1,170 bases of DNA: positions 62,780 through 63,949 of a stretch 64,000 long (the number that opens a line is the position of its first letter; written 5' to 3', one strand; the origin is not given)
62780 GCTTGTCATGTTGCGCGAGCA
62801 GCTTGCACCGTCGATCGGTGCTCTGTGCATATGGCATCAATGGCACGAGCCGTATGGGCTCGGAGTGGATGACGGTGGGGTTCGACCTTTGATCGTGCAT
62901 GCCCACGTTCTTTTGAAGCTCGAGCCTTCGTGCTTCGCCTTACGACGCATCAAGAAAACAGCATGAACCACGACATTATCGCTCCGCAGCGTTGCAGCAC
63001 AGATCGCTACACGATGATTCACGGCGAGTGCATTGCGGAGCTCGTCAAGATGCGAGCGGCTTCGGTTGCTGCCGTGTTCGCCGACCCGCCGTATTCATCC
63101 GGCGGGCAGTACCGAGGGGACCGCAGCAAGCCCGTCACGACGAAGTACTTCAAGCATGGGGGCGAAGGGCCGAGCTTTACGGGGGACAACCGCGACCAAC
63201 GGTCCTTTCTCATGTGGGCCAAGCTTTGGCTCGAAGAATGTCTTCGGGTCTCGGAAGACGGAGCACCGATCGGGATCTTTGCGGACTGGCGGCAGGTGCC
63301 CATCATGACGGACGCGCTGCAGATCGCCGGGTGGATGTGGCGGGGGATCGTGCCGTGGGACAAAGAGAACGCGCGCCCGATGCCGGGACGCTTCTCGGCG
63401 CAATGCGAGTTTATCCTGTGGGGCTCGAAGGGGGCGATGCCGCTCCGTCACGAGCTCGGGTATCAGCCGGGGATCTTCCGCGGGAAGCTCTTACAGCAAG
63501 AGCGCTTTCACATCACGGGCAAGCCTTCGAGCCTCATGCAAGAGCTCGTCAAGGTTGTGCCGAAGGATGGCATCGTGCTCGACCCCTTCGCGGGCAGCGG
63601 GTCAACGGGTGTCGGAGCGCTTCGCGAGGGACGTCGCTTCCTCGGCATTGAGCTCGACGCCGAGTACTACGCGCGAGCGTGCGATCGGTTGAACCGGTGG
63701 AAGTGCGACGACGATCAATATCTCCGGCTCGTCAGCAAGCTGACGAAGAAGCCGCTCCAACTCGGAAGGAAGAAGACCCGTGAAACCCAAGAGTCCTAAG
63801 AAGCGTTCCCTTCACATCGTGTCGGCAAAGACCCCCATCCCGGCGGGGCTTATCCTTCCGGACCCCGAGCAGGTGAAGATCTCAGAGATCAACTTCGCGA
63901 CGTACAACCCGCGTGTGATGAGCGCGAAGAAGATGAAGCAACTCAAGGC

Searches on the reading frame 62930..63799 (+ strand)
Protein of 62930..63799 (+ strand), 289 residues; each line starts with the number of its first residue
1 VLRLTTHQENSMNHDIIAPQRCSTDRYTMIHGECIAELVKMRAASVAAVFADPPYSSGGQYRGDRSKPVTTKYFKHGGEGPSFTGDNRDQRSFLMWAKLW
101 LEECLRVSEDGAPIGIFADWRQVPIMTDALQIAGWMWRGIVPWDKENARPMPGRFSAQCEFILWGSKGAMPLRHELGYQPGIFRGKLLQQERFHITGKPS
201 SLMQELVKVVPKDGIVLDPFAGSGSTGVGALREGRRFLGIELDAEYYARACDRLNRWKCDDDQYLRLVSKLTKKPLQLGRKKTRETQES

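Call 34: search_protein_families(library=pfam, proteins=[window:62930-63799:+], max_evalue=0.01)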
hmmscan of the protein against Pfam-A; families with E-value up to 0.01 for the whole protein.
window:62930-63799:+ (289 aa): 3 families
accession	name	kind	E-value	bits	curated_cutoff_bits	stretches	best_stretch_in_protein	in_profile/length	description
PF01555.25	N6_N4_Mtase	-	4e-26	92.8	26.7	1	46-248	1-217/221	DNA methylase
PF03602.21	Cons_hypoth95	-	6.3e-05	23.2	24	0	213-261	42-91/182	Conserved hypothetical protein 95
PF02086.21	MethyltransfD12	-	0.00023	21.4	22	0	200-235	6-43/253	D12 class N6 adenine-specific DNA methyltransferase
